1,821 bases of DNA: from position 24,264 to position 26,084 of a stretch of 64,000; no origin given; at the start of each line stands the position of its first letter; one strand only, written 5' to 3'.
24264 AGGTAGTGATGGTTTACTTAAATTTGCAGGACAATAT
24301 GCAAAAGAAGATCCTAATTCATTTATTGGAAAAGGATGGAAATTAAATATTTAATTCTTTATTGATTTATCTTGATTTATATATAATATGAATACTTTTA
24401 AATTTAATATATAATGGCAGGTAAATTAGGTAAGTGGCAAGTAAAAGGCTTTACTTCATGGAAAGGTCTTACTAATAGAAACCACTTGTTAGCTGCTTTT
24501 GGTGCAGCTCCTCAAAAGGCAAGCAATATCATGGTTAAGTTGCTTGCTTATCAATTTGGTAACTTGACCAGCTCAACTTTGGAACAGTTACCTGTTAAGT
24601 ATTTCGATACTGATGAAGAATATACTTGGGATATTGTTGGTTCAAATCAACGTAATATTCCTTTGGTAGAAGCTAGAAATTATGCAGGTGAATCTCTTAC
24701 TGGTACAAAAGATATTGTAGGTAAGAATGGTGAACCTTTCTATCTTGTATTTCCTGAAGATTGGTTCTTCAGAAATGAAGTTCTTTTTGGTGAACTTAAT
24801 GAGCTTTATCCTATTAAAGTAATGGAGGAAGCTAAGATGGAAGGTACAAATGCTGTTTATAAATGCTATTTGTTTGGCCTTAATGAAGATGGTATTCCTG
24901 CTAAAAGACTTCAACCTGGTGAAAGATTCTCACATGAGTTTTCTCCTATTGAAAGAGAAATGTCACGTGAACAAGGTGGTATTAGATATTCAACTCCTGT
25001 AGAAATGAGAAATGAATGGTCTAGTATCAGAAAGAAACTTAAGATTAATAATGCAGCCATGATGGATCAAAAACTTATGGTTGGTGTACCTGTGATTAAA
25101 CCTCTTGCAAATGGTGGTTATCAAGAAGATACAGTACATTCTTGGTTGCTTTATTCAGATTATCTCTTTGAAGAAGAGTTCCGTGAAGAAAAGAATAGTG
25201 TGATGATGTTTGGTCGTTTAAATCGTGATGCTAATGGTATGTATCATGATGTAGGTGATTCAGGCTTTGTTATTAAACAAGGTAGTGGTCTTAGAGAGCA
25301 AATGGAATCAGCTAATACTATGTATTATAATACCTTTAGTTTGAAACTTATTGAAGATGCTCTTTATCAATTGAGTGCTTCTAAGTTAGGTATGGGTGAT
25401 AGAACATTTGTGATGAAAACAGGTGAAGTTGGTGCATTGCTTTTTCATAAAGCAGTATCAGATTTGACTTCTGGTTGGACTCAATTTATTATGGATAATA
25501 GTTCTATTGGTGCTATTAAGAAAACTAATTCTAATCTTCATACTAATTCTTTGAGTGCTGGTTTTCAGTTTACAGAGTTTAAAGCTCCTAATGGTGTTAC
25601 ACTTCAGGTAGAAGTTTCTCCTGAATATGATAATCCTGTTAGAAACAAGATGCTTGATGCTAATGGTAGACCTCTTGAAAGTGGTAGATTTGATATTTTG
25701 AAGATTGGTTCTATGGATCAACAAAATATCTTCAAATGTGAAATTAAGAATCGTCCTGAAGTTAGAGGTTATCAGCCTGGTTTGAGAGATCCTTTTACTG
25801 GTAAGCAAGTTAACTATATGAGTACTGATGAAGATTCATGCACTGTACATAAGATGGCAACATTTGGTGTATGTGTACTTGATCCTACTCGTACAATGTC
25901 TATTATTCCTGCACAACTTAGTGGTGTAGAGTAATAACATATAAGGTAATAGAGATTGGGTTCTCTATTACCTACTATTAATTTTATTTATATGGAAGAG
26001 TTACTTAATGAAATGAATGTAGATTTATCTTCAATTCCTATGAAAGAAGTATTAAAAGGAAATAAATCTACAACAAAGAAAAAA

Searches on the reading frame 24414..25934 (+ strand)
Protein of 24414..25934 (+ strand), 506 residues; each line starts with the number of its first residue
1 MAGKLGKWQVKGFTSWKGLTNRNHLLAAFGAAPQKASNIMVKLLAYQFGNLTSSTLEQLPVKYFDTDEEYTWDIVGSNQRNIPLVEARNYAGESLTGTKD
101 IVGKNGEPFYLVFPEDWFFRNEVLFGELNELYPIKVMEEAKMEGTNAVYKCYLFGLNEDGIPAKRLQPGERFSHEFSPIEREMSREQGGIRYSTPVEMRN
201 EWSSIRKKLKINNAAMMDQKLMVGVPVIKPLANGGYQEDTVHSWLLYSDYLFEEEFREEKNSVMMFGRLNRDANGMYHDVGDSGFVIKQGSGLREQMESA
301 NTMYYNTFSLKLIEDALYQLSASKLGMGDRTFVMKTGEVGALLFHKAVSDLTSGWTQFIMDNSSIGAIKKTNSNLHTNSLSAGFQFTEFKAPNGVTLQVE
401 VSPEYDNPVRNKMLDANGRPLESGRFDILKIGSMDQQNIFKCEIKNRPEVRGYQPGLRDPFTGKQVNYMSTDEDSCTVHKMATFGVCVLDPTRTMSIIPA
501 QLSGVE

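Call 43: search_protein_families(library=pfam, proteins=[window:24414-25934:+], max_evalue=0.001)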
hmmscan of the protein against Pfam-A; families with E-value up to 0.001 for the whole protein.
window:24414-25934:+ (506 aa): 1 family
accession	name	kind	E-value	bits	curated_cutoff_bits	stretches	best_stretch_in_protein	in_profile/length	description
PF23898.1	Crass_capsid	-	2.5e-170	567.6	27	1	3-500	2-494/496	Crassvirus major capsid protein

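Call 44: search_dna_similar(query=window:24414-25931:+, collection=phages, mode=protein, max_evalue=1e-10, max_rows=12)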
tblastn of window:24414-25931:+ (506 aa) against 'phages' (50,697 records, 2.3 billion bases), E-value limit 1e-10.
Records with a match: 117; places in all: 117; records where one place covers at least 80% of the query: 109.
Best place of each record, by identity: <60% 117.
By first word of the organism name: uncultured 43; Bacteroides 30; Flavobacterium 29; Bacteriophage 3; IAS 2; Dulem 2; Cellulophaga 2; Azobacteroides 2; Kehishuvirus 1; bajarodcaudo 1; and 2 more.
By host as written in the record: - 48; Bacteroides intestinalis DSM 108646 25; Flavobacterium psychrophilum 950106-1/1 12; Flavobacterium psychrophilum 020612-2/1 3; Flavobacterium psychrophilum strain FPS-D10 3; Homo sapiens 2; Bacteroides intestinalis APC919/174 2; Bacteroides cellulosilyticus 2; and 14 more.
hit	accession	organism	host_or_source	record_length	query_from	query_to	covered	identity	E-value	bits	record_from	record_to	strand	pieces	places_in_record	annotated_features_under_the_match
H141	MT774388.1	uncultured phage cr112_1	human feces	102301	1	504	100%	58.0%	0e+0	597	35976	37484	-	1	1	major capsid protein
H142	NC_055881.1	uncultured phage cr112_1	human feces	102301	1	504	100%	58.0%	0e+0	597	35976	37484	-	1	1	major head protein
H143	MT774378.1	uncultured phage cr106_1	human feces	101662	1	504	100%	57.8%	0e+0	595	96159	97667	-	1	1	major capsid protein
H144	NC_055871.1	uncultured phage cr106_1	human feces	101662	1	504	100%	57.8%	0e+0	595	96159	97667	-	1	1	major head protein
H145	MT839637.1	Bacteriophage sp.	human fecal samples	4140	1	504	100%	57.0%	0e+0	590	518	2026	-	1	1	record has no annotation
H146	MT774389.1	uncultured phage cr116_1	human feces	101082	1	504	100%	56.4%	9e-140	600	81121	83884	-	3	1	major capsid protein (x2) | hypothetical protein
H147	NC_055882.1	uncultured phage cr116_1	human feces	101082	1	504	100%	56.4%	9e-140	600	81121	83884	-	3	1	major head protein | HNH endonuclease | major capsid protein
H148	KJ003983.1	IAS virus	Homo sapiens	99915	1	504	100%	56.2%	0e+0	596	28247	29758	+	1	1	record has no annotation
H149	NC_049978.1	IAS virus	Homo sapiens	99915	1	504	100%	56.2%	0e+0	596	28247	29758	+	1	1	major head protein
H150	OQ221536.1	Bacteroides phage PhiCrAssBcn1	Bacteroides intestinalis DSM 108646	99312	1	504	100%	55.8%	0e+0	574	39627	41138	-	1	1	major capsid protein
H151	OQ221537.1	Bacteroides phage PhiCrAssBcn2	Bacteroides intestinalis DSM 108646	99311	1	504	100%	55.8%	0e+0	574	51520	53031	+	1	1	major capsid protein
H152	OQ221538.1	Bacteroides phage PhiCrAssBcn3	Bacteroides intestinalis DSM 108646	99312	1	504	100%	55.8%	0e+0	574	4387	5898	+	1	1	major capsid protein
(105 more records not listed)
